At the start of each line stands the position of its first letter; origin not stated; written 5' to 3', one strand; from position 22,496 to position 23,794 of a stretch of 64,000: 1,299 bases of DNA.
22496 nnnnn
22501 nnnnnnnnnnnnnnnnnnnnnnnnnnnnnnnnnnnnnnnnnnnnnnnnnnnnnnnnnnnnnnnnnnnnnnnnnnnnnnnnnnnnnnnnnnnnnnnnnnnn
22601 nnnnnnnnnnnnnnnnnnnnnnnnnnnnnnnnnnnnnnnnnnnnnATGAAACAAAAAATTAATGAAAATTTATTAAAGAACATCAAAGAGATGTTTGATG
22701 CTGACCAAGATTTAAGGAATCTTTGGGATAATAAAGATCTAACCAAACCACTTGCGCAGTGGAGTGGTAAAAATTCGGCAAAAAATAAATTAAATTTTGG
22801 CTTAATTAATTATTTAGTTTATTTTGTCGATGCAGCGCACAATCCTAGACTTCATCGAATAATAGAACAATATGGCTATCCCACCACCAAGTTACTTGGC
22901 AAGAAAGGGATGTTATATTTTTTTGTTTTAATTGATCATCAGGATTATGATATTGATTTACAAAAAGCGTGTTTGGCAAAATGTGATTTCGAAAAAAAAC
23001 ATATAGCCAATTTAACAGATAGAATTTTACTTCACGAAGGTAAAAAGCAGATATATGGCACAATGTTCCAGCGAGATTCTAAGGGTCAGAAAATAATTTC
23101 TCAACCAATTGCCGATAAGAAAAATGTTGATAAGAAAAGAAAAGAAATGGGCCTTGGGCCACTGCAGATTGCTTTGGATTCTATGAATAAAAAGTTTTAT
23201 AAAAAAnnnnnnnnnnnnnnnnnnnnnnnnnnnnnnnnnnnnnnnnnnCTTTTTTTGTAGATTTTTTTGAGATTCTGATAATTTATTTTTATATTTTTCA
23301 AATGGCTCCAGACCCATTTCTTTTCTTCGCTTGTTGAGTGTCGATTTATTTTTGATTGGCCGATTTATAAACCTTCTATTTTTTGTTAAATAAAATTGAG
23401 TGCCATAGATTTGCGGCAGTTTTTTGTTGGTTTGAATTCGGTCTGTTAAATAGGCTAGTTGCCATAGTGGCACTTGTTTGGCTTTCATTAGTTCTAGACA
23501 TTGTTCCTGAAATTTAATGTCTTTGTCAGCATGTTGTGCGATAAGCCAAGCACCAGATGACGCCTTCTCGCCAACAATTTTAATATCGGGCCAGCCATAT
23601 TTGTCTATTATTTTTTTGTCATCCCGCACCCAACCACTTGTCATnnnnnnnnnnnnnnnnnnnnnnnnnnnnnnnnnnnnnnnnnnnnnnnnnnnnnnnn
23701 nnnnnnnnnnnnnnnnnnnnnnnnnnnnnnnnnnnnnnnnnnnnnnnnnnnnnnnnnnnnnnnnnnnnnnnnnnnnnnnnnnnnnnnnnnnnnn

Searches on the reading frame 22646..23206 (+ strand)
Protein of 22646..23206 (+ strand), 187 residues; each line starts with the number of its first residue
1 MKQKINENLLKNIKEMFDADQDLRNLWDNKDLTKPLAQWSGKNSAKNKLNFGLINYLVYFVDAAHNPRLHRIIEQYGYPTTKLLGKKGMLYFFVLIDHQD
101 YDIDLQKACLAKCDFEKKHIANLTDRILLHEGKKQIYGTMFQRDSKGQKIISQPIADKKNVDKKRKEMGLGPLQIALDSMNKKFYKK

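Call 5: search_protein_families(library=ncbifam, proteins=[window:22646-23206:+], max_evalue=1)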
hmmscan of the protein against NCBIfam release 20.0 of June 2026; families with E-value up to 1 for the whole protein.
window:22646-23206:+ (187 aa): 1 family
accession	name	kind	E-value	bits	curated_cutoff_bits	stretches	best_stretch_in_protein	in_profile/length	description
TIGR03289.1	frhB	equivalog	0.053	12.6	331.5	1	110-160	188-238/275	coenzyme F420 hydrogenase subunit beta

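Call 6: search_protein_families(library=pfam, proteins=[window:22646-23206:+], max_evalue=1)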
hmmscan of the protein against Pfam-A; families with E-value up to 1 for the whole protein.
window:22646-23206:+ (187 aa): 1 family
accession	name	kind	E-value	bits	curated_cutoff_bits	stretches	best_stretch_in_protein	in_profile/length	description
PF20329.3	DUF6624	-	6.5e-17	62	27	1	61-175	40-159/173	Family of unknown function (DUF6624)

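Call 37: find_homologous_proteins(query=window:22646-23206:+)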
Query window:22646-23206:+ (187 aa): 13 proteins with E <= 0.001 among 69 candidates.
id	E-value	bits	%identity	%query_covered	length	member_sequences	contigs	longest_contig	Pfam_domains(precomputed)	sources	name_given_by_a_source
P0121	1.4e-120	418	100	100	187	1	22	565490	PF20329.3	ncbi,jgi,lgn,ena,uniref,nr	ncbi:hypothetical protein GW933_00175 [Candidatus Falkowbacteria bacterium]|uniref:Uncharacterized p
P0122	2.9e-87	309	74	99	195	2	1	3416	PF20329.3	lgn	-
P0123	2.3e-75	270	67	100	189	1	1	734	PF20329.3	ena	-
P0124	1.2e-73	265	67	95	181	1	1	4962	PF20329.3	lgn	-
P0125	3.4e-73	263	64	100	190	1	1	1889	PF20329.3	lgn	-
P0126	2.1e-72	261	64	100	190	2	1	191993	PF20329.3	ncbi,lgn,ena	-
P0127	4.3e-71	256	62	98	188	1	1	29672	PF20329.3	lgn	-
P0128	3.9e-56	208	52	100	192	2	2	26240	PF20329.3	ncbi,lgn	-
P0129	2.8e-34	136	45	96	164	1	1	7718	PF20329.3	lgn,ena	-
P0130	3.7e-30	123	50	70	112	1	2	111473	PF20329.3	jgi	jgi:hypothetical protein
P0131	6.0e-18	83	33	93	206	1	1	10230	PF20329.3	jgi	jgi:hypothetical protein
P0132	8.3e-17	79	32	88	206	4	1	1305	PF20329.3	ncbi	-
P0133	1.1e-10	60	32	90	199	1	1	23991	PF20329.3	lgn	-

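Call 40: search_protein_families(library=padloc, proteins=[window:22646-23206:+], max_evalue=0.1)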
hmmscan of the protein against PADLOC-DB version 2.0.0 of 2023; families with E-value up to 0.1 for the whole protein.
window:22646-23206:+ (187 aa): 0 families

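Call 41: search_solved_structures(query=A3, max_evalue=10)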
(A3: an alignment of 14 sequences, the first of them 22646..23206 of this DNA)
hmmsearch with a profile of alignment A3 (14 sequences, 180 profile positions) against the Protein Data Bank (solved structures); distinct sequences matched with E-value up to 10: 2.
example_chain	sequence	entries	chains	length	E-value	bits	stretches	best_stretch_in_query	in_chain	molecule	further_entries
4dn7_A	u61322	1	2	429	0.68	12.6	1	109-163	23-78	ABC transporter, ATP-binding protein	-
2pcr_A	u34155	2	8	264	0.99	12.1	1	29-80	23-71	Inositol-1-monophosphatase | Fructose-1,6-bisphosphatase/inositol-1-monophosphatase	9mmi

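Call 45: predict_structure(alignment_id=A3)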
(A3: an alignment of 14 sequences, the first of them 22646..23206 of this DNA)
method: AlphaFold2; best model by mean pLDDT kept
length: 187 residues; sequences in the alignment: 14
mean_pLDDT: 89.7   pTM: 0.82
mean pLDDT of the five models: 89.7, 89.5, 89.4, 89.1, 88.9
residues with pLDDT >= 90: 130; 70-90: 39; 50-70: 16; < 50: 2
segments of 3 or more residues with pLDDT < 50: none
pLDDT, mean of each block of 10 residues (from residue 1): 80 96 87 75 56 86 95 96 96 95 96 97 97 97 85 97 98 96 75
secondary structure, 60 per line:
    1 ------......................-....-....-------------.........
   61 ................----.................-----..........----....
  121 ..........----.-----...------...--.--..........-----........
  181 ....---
elements in order: H7-28 H30-33 H53-76 H81-97 H103-112 H117-130 E141-143 E150-152 H158-167 H173-184

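Call 74: fold_search(model_id=the predicted structure, library=pdb)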
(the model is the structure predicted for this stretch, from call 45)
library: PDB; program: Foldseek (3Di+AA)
matches with E <= 10: 38; with E <= 0.001: 0
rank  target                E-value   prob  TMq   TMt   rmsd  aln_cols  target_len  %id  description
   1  5m4y_A                1.4e+00  0.23  0.30  0.32  15.0       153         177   11  Crystal structure of the Sec3/Sso2 complex at 2.20 angstrom resolution (released 2017-02-08)
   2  5m4y_C                2.8e+00  0.09  0.30  0.30  16.0       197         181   15  Crystal structure of the Sec3/Sso2 complex at 2.20 angstrom resolution (released 2017-02-08)
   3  9mg8_B                3.3e+00  0.03  0.13  0.09  12.9       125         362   10  Crystal Structure of b-iTHR-110 (released 2025-12-17)
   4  6ux2_A                3.5e+00  0.03  0.16  0.07  19.4       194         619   12  Crystal structure of ZIKV RdRp in complex with STAT2 (released 2020-07-08)
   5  9ifx_A                3.7e+00  0.06  0.19  0.08  15.2       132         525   10  Beta-hairpin macrocyclic peptide in complex with STAT1 (released 2026-02-18)
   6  2xhe_A                3.9e+00  0.05  0.20  0.08  18.0       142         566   10  Crystal structure of the Unc18-syntaxin 1 complex from Monosiga brevicollis (released 2011-06-29)
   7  3efz_B                4.1e+00  0.11  0.30  0.26   8.3       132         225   11  Crystal Structure of a 14-3-3 protein from cryptosporidium parvum (cgd1_2980) (released 2008-09-23)
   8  9bba_D                4.4e+00  0.06  0.19  0.08  12.9       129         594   14  Structure of S1_8C, a lambda-carrageenan specific sulfatase (released 2025-08-27)
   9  2qf9_A                4.6e+00  0.03  0.16  0.18  13.9       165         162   12  Crystal structure of putative secreted protein DUF305 from Streptomyces coelicolor (released 2007-07-17)
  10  6njs                  4.9e+00  0.03  0.17  0.09  15.6       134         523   13  Stat3 Core in complex with compound SD36 (released 2019-12-04)
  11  8ftw_MODEL_1_A        5.2e+00  0.03  0.22  0.24  15.8       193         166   11  FliT-FliJ fusion complex (released 2023-07-05)
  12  1bf5_A                5.2e+00  0.02  0.16  0.08  14.9       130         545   13  TYROSINE PHOSPHORYLATED STAT-1/DNA COMPLEX (released 1998-08-12)
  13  9eo1_A                5.5e+00  0.06  0.25  0.10  12.6       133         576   13  Cryo_EM structure of human FAN1 in complex with 5' flap DNA substrate (released 2025-01-29)
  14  8qt5_D                5.8e+00  0.06  0.22  0.19   8.3       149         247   13  Crystal structure of Arabidopsis thaliana 14-3-3 isoform lambda in complex with a phosphopeptide from the transcriptio (released 2023-10-25)
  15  6nuq                  5.8e+00  0.02  0.18  0.09  15.3       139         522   14  Stat3 Core in complex with compound SI109 (released 2019-12-04)
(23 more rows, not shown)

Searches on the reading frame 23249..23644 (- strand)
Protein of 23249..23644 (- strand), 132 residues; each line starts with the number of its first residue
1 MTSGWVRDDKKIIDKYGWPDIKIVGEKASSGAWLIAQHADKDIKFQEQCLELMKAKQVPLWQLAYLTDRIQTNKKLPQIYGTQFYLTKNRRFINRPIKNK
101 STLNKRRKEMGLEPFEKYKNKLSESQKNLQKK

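Call 5: search_protein_families(library=ncbifam, proteins=[window:23249-23644:-], max_evalue=1)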
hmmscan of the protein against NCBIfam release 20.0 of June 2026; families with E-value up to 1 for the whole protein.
window:23249-23644:- (132 aa): 0 families

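Call 6: search_protein_families(library=pfam, proteins=[window:23249-23644:-], max_evalue=1)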
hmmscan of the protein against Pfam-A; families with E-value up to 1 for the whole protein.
window:23249-23644:- (132 aa): 1 family
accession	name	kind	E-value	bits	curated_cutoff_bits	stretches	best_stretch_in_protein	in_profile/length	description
PF20329.3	DUF6624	-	7.5e-18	65.1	27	1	10-124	49-166/173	Family of unknown function (DUF6624)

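Call 40: search_protein_families(library=padloc, proteins=[window:23249-23644:-], max_evalue=0.1)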
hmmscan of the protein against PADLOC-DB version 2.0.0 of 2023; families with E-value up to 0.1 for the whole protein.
window:23249-23644:- (132 aa): 0 families
